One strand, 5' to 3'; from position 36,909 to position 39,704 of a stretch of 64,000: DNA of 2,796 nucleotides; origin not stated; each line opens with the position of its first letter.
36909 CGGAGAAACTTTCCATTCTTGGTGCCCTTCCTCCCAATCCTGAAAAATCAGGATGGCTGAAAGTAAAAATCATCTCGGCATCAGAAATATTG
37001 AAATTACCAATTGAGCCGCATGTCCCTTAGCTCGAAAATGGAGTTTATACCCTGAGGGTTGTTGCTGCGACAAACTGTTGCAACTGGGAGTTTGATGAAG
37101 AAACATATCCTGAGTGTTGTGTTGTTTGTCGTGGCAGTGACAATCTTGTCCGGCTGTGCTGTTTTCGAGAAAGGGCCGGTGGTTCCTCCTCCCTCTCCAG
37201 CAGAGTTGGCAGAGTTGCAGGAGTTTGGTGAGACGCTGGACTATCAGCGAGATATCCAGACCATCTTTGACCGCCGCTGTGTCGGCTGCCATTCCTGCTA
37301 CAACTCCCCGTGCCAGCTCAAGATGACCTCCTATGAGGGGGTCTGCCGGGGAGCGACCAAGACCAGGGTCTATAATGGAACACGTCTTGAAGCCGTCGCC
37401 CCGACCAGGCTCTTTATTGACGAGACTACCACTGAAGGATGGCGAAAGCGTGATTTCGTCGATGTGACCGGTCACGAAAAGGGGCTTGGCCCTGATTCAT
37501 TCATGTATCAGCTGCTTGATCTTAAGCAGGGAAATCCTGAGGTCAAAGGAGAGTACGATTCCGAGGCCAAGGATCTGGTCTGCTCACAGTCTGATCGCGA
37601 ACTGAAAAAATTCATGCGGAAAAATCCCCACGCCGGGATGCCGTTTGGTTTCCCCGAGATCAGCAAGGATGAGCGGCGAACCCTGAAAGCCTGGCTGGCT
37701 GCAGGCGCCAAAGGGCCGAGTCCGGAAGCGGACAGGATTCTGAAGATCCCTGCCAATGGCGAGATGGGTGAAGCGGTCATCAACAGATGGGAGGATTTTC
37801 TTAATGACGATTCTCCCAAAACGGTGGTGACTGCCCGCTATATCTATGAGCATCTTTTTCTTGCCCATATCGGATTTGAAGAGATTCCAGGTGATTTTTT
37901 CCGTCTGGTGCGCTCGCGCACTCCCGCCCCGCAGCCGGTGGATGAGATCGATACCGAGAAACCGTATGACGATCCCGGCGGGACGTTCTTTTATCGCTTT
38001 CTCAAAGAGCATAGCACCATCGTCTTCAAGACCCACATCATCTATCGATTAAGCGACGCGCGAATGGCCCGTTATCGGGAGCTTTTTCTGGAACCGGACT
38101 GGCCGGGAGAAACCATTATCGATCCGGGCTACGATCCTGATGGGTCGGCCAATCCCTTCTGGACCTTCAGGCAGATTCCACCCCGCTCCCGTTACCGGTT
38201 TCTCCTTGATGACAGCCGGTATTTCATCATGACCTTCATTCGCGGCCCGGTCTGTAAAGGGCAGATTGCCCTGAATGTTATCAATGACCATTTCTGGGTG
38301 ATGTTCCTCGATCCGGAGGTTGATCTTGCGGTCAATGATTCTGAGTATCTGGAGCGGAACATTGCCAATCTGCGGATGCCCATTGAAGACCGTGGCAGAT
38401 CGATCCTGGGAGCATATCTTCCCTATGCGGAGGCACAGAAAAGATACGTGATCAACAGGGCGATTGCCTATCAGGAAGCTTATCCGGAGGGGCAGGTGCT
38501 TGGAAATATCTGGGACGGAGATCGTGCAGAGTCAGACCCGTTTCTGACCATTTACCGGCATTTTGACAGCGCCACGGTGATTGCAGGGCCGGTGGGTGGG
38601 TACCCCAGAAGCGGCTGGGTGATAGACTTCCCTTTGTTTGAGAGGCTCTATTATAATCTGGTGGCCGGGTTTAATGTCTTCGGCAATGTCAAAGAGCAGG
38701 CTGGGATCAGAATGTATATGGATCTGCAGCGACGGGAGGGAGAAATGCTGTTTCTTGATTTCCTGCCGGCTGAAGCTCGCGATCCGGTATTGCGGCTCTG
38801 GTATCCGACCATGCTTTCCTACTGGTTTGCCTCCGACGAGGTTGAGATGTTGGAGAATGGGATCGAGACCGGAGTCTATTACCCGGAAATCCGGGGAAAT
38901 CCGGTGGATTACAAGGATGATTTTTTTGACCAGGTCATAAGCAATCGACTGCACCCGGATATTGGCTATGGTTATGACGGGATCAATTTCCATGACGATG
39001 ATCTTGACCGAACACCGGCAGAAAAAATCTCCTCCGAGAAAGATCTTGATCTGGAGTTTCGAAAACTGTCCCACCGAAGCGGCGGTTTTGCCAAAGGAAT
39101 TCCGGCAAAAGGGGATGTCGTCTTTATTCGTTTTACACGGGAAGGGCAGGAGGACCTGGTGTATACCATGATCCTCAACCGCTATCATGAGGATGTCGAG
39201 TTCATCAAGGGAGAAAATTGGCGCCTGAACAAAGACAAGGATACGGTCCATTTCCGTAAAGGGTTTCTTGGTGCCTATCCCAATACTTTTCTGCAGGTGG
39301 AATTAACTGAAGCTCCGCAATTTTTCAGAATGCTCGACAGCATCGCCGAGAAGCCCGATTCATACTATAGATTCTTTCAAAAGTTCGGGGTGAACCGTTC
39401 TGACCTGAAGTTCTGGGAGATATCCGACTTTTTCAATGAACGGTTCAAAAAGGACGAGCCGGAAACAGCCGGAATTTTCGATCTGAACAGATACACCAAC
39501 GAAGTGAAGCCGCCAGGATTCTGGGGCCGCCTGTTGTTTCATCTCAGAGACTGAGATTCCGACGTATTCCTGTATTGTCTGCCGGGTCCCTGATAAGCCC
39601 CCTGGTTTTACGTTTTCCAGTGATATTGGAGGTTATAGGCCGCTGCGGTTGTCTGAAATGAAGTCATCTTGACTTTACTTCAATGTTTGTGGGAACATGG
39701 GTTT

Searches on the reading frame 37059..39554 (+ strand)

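Call 77: search_protein_families(library=pfam, proteins=[window:37059-39554:+], max_evalue=0.00001)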
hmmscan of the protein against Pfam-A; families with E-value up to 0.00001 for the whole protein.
window:37059-39554:+ (831 aa): 1 family
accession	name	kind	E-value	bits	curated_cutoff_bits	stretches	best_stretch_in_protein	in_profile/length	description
PF06934.16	CTI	-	2.7e-219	730.7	25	1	114-814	2-692/692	Fatty acid cis/trans isomerase (CTI)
